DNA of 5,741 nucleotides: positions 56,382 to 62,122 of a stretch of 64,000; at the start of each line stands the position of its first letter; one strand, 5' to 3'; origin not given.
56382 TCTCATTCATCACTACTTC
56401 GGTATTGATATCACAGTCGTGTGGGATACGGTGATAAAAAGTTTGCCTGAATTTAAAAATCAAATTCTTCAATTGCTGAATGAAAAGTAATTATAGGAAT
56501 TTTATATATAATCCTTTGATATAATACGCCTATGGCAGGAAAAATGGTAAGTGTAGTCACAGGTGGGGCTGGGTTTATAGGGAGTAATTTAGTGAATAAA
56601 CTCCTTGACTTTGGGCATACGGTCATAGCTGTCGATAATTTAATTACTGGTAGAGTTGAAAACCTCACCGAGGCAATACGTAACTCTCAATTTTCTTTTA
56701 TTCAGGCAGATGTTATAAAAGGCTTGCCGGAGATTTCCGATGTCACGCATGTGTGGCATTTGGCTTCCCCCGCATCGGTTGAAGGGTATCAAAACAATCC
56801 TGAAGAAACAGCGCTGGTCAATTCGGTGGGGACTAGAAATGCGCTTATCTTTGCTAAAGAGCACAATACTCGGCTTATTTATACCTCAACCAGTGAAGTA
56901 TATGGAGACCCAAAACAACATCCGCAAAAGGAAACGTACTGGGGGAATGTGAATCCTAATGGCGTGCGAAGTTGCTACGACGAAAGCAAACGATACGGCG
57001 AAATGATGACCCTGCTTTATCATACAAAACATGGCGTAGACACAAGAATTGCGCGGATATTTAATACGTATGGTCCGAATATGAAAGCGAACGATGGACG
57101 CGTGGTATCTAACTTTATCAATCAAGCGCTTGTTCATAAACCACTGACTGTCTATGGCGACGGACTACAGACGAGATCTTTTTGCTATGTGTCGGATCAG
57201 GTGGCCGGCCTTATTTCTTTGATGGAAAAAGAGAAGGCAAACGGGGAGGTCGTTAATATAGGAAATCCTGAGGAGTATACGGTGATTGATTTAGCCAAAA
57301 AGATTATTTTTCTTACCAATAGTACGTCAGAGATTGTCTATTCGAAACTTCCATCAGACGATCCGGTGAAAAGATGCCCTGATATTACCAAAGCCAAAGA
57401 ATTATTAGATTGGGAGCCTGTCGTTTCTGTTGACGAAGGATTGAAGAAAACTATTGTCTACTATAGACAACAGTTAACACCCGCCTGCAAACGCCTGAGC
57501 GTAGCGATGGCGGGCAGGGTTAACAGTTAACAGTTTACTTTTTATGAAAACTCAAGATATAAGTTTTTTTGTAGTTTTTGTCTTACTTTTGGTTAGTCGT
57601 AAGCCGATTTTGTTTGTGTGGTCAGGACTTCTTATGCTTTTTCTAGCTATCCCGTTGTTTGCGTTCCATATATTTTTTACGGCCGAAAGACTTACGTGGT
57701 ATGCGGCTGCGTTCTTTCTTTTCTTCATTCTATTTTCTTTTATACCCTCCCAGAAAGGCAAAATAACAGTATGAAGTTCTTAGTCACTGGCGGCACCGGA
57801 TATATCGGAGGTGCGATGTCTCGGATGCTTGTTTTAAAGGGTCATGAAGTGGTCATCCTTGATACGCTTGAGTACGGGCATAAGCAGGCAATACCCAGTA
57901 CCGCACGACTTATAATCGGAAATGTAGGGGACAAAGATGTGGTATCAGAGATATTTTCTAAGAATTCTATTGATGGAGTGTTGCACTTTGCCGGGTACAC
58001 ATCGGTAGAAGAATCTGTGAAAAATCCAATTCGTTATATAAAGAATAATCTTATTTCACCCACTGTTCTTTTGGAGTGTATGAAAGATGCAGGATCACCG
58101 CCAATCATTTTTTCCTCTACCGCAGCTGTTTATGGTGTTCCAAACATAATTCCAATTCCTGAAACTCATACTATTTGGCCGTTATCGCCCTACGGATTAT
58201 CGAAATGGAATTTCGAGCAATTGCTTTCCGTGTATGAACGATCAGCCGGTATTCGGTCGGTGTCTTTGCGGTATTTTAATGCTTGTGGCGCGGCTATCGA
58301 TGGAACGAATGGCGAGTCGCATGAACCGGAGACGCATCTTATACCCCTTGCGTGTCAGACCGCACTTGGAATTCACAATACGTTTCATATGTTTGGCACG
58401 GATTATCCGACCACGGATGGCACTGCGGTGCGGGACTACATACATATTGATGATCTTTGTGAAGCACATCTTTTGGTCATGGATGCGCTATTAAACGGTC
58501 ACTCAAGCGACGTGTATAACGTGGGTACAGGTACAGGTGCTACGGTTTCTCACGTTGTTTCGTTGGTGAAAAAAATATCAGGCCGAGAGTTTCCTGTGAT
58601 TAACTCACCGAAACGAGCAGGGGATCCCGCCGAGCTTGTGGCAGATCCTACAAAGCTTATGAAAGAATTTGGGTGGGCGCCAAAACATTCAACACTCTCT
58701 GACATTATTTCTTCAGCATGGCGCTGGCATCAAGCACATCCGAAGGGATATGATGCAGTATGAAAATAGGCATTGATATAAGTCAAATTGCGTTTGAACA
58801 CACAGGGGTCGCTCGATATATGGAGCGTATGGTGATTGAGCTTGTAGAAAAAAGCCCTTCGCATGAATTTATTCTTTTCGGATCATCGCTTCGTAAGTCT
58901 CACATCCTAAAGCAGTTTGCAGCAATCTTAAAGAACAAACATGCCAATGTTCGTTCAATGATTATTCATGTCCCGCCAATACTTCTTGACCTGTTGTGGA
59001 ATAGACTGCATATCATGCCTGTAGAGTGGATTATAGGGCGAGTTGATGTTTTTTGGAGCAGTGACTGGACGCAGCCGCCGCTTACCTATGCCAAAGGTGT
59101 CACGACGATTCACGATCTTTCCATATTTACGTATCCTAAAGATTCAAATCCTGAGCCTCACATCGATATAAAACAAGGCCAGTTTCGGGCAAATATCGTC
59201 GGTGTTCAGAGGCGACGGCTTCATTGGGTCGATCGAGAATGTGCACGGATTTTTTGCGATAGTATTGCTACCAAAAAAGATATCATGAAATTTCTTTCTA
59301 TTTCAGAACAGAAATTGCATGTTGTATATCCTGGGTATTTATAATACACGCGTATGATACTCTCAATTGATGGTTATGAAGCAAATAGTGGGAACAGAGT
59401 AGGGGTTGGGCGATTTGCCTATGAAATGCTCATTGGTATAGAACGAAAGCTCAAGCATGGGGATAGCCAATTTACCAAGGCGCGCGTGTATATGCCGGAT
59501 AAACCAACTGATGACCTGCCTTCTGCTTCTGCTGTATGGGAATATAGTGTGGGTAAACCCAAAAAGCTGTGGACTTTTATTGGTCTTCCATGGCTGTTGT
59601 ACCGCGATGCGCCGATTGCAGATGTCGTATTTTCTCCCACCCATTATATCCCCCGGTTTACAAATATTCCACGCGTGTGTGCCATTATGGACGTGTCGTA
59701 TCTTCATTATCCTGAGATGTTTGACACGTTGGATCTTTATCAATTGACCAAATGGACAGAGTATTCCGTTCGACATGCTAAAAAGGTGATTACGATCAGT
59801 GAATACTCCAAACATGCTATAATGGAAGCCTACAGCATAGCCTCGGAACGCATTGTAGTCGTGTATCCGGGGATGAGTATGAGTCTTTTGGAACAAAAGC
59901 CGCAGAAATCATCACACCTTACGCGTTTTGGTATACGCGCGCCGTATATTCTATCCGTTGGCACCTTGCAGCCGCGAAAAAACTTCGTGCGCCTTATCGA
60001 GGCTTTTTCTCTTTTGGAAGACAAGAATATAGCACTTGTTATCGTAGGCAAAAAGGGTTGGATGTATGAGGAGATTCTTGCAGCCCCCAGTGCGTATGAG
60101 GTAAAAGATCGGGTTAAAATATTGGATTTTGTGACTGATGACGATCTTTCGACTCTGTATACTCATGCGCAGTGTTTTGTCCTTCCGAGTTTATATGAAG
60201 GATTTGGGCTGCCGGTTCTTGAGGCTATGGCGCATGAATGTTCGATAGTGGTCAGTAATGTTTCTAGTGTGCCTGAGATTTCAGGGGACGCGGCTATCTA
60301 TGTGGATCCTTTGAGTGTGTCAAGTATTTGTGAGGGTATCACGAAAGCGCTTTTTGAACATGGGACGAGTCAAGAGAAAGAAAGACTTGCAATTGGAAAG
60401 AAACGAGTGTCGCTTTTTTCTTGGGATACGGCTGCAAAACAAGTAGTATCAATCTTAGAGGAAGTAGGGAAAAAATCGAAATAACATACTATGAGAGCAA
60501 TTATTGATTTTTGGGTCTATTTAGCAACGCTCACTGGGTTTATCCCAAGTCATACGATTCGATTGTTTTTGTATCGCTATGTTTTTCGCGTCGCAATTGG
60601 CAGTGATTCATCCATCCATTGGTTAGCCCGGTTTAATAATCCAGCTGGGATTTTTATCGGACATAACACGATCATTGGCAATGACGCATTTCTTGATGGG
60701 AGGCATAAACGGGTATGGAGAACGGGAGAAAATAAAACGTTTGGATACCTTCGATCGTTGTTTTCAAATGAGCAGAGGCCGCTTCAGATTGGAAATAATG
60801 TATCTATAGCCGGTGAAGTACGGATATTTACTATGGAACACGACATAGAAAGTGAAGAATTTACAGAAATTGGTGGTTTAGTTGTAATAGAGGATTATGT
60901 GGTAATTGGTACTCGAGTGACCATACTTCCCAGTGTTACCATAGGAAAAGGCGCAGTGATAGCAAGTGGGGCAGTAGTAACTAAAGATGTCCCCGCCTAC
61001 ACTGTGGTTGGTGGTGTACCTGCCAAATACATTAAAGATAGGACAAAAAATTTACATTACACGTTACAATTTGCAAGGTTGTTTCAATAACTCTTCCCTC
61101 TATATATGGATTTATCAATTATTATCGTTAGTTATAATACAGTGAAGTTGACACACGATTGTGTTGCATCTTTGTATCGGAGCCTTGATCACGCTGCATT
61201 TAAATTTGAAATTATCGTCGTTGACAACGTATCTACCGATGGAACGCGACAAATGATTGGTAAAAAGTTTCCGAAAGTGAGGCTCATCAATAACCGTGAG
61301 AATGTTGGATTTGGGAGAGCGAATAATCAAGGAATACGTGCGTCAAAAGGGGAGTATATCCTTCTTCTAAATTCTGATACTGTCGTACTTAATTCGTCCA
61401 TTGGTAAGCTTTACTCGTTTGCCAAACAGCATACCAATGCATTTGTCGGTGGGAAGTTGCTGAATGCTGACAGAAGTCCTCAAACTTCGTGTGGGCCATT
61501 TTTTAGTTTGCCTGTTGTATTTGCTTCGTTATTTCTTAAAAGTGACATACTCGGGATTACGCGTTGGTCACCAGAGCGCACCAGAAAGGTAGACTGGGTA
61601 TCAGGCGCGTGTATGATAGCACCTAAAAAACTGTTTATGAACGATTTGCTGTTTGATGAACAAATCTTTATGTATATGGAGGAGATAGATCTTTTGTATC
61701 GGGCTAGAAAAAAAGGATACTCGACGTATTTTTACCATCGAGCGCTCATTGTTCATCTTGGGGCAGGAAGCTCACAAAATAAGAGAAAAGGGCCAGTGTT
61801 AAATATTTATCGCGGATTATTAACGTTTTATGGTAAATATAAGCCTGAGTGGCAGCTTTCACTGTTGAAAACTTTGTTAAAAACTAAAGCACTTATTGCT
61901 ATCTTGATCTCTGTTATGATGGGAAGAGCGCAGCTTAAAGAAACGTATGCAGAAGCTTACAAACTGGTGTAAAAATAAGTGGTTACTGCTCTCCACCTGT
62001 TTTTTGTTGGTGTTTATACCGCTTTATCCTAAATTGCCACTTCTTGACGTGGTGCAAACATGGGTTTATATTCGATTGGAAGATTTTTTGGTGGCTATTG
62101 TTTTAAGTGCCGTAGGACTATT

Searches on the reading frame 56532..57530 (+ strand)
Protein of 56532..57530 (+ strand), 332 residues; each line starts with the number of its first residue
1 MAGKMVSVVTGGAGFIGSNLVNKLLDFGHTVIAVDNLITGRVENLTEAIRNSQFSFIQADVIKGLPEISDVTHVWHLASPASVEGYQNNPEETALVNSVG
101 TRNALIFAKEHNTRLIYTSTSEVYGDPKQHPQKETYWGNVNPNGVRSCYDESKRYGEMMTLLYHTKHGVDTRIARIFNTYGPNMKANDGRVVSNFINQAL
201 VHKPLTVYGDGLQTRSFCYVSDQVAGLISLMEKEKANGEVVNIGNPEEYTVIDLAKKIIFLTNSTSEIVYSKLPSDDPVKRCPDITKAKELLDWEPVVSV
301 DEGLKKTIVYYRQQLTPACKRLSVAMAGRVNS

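Call 8: search_protein_families(library=pfam, proteins=[window:56532-57530:+], max_evalue=0.001)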
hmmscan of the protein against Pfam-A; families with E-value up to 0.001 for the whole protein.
window:56532-57530:+ (332 aa): 6 families
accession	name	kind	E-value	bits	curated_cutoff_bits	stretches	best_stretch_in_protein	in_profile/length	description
PF16363.11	GDP_Man_Dehyd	-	3.1e-51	175.2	27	1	9-307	2-332/332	GDP-mannose 4,6 dehydratase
PF01370.27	Epimerase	-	1.7e-50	172.1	20.9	1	8-244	2-240/240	NAD dependent epimerase/dehydratase family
PF01073.25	3Beta_HSD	-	8.3e-17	61.6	22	1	8-221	1-219/280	3-beta hydroxysteroid dehydrogenase/isomerase family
PF04321.23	RmlD_sub_bind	-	7.9e-14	51.8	27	1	8-267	4-236/287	RmlD substrate binding domain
PF02719.21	Polysacc_synt_2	-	9.3e-11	41.9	20.2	1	8-120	2-128/293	Polysaccharide biosynthesis protein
PF07993.18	NAD_binding_4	-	3.1e-10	40.1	20.1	1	69-181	87-209/258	Male sterility protein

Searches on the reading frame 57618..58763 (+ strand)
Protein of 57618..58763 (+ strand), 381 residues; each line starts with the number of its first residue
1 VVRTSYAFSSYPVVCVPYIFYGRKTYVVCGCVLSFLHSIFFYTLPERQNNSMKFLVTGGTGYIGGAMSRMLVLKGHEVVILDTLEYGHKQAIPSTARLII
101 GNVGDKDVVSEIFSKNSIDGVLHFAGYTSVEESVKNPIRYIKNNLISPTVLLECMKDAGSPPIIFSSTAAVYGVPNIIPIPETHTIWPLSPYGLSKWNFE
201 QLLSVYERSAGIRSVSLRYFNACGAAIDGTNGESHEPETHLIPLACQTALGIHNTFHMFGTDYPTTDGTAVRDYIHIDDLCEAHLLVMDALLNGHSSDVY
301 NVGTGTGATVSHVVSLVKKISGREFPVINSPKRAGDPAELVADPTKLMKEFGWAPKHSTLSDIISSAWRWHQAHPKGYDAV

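Call 8: search_protein_families(library=pfam, proteins=[window:57618-58763:+], max_evalue=0.001)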
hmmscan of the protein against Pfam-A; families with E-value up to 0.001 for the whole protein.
window:57618-58763:+ (381 aa): 5 families
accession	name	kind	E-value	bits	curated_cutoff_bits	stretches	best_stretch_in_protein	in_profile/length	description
PF01370.27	Epimerase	-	9.5e-52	176.2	20.9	1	55-303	2-240/240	NAD dependent epimerase/dehydratase family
PF16363.11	GDP_Man_Dehyd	-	1.6e-46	159.7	27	1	55-358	1-324/332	GDP-mannose 4,6 dehydratase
PF04321.23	RmlD_sub_bind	-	5.4e-12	45.8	27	1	52-205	1-138/287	RmlD substrate binding domain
PF02719.21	Polysacc_synt_2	-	6.6e-12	45.6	20.2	1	55-169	2-129/293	Polysaccharide biosynthesis protein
PF01073.25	3Beta_HSD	-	1.1e-07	31.6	22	1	55-173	1-121/280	3-beta hydroxysteroid dehydrogenase/isomerase family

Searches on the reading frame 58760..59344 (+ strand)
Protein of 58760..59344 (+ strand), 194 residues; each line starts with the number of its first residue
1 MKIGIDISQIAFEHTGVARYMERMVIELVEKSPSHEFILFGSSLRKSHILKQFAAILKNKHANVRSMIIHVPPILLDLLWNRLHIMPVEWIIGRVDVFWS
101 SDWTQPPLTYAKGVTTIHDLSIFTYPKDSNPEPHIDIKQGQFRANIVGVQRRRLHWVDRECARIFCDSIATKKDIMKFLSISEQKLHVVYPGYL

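Call 39: search_protein_families(library=pfam, proteins=[window:58760-59344:+], max_evalue=0.01)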
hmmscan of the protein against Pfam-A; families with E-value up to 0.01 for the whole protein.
window:58760-59344:+ (194 aa): 1 family
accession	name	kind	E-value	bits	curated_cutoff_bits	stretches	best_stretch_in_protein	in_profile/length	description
PF13439.12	Glyco_transf_4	-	1.6e-06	28.7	28.5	1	16-192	3-165/170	Glycosyltransferase Family 4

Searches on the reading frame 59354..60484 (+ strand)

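Call 8: search_protein_families(library=pfam, proteins=[window:59354-60484:+], max_evalue=0.001)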
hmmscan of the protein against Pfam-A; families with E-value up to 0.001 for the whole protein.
window:59354-60484:+ (376 aa): 4 families
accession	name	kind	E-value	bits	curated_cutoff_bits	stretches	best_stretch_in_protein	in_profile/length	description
PF00534.26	Glycos_transf_1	-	4.1e-31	108.2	26.4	1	197-336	16-159/172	Glycosyl transferases group 1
PF13692.12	Glyco_trans_1_4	-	3.6e-26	92.6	27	1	197-332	2-139/142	Glycosyl transferases group 1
PF20706.3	GT4-conflict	-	1.7e-08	34.3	26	1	163-304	170-314/385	Family 4 Glycosyltransferase in conflict systems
PF13439.12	Glyco_transf_4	-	1.2e-05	25.9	28.5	1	120-174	112-166/170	Glycosyltransferase Family 4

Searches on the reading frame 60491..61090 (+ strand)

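Call 39: search_protein_families(library=pfam, proteins=[window:60491-61090:+], max_evalue=0.01)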
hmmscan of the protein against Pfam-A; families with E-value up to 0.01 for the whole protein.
window:60491-61090:+ (199 aa): 3 families
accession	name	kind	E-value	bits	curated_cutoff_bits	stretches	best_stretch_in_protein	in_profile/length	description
PF00132.30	Hexapep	-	3.2e-13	49.2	27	1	131-165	2-36/36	Bacterial transferase hexapeptide (six repeats)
PF14602.12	Hexapep_2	-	8.7e-06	25.8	27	1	131-165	2-34/34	Hexapeptide repeat of succinyl-transferase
PF25084.1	LbH_EIF2B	-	0.0018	18.7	54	0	126-167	63-103/105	EIF2B subunit epsilon LbH domain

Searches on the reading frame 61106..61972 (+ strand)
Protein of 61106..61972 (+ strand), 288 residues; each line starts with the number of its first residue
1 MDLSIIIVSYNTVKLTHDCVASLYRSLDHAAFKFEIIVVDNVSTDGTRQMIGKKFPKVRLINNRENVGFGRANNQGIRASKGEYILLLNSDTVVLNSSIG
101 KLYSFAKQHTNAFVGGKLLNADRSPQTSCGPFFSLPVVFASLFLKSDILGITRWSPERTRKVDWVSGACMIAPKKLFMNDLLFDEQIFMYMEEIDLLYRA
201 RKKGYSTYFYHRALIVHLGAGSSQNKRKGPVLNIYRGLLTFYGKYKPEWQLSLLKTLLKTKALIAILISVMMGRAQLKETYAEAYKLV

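Call 39: search_protein_families(library=pfam, proteins=[window:61106-61972:+], max_evalue=0.01)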
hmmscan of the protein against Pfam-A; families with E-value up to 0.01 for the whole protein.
window:61106-61972:+ (288 aa): 3 families
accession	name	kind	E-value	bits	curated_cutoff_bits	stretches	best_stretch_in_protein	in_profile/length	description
PF00535.33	Glycos_transf_2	-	1.3e-25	90.7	23.3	1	4-118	1-115/168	Glycosyl transferase family 2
PF13641.12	Glyco_tranf_2_3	-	1.1e-15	58.8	27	1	3-218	3-212/230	Glycosyltransferase like family 2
PF10111.15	Glyco_tranf_2_2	-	0.0041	17.1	27.3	1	27-104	20-104/276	Glycosyltransferase like family 2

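Call 85: search_protein_families(library=ncbifam, proteins=[window:61106-61972:+], max_evalue=0.001)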
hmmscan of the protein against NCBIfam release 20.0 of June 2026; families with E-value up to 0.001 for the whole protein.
window:61106-61972:+ (288 aa): 20 families
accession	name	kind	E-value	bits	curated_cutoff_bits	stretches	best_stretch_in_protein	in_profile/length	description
NF041875.1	EPS_EpsD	equivalog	2.3e-15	56.9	370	1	3-277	1-266/325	exopolysaccharide biosynthesis glycosyltransferase EpsD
NF038302.1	EPS_HpsE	equivalog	6e-13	48.4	300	1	1-113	1-118/307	hormogonium polysaccharide biosynthesis glycosyltransferase HpsE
NF047683.1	TeichurnBiosyTuaG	equivalog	7.7e-13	48.7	400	1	3-114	8-119/252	teichuronic acid biosynthesis protein TuaG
NF007482.0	PRK10073.1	equivalog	7.9e-13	48.1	423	1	2-108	7-112/334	glycosyltransferase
TIGR04009.1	wcaE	equivalog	5.1e-11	42.3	369.2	1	2-119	2-121/248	colanic acid biosynthesis glycosyltransferase WcaE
TIGR01556.1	rhamnosyltran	subfamily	1.2e-10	41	200.55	1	33-227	21-210/281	rhamnosyltransferase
TIGR03965.1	mycofact_glyco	equivalog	1.4e-10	40.7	280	1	2-217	75-280/467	mycofactocin biosynthesis glycosyltransferase MftF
TIGR04283.1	glyco_like_mftF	equivalog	4.2e-10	39.6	182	1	3-110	1-102/221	TIGR04283 family arsenosugar biosynthesis glycosyltransferase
TIGR03937.1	PgaC_IcaA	equivalog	9e-10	38.1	422.3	1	3-214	47-247/407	poly-beta-1,6-N-acetyl-D-glucosamine synthase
NF053739.1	GlytfEpsEBac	equivalog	9e-09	34.7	450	1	3-120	3-122/265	glycosyltransferase EpsE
TIGR03111.1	glyc2_xrt_Gpos1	hypoth_equivalog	1.1e-08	34.3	363.95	1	3-119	51-170/439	TIGR03111 family XrtG-associated glycosyltransferase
NF050050.1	ProtGlycPglI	equivalog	2.9e-08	33.4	500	1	3-120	4-122/306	GalNAc(5)-diNAcBac-PP-undecaprenol beta-1,3-glucosyltransferase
TIGR04195.1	S_glycosyl_SunS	equivalog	9.7e-08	31.2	350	1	7-107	63-156/421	SunS family peptide S-glycosyltransferase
NF038299.1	EPS_HpsN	equivalog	3.4e-07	29.5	425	1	3-220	3-223/317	hormogonium polysaccharide biosynthesis glycosyltransferase HpsN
TIGR04242.1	nodulat_NodC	equivalog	1.9e-06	27.1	550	1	4-119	51-169/395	chitooligosaccharide synthase NodC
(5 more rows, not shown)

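Call 92: find_encoding_contigs(protein=window:61106-61972:+, flank=10000, max_places=1)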
Protein window:61106-61972:+ (288 aa): 11 contigs read that carry it; 1 place shown.
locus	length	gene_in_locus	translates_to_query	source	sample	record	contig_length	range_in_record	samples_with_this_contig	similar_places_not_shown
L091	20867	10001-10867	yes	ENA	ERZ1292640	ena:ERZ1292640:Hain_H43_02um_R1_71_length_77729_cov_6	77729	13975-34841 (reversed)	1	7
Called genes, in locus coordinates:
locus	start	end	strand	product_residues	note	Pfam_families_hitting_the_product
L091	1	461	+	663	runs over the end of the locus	-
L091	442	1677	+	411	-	PF00534:Glycos_transf_1, PF13692:Glyco_trans_1_4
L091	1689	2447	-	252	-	PF01209:Ubie_methyltran (weak), PF02353:CMAS (weak), PF03848:TehB (weak), PF13489:Methyltransf_23, PF13847:Methyltransf_31, PF08241:Methyltransf_11, PF08242:Methyltransf_12, PF13649:Methyltransf_25, +1 more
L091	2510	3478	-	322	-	PF01073:3Beta_HSD, PF01370:Epimerase, PF02719:Polysacc_synt_2, PF04321:RmlD_sub_bind, PF07993:NAD_binding_4 (faint), PF13460:NAD_binding_10, PF16363:GDP_Man_Dehyd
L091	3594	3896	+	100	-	-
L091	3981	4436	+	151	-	-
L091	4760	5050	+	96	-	PF01909:NTP_transf_2, PF18765:Polbeta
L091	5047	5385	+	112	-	PF01934:HepT-like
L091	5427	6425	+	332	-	PF01073:3Beta_HSD, PF01370:Epimerase, PF02719:Polysacc_synt_2 (faint), PF04321:RmlD_sub_bind, PF16363:GDP_Man_Dehyd, PF07993:NAD_binding_4 (weak)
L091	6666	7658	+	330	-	PF01073:3Beta_HSD (weak), PF01370:Epimerase, PF02719:Polysacc_synt_2, PF04321:RmlD_sub_bind, PF16363:GDP_Man_Dehyd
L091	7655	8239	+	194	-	PF13439:Glyco_transf_4 (weak)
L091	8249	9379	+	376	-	PF13439:Glyco_transf_4 (weak), PF20706:GT4-conflict, PF00534:Glycos_transf_1, PF13692:Glyco_trans_1_4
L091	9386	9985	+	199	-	PF00132:Hexapep, PF14602:Hexapep_2 (weak)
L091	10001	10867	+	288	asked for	PF00535:Glycos_transf_2, PF13641:Glyco_tranf_2_3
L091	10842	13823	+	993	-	PF04932:Wzy_C (weak)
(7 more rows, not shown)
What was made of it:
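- A ManC-type GDP-mannose gene and a Bac_transf initiating transferase lie just beyond the window (call 92).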
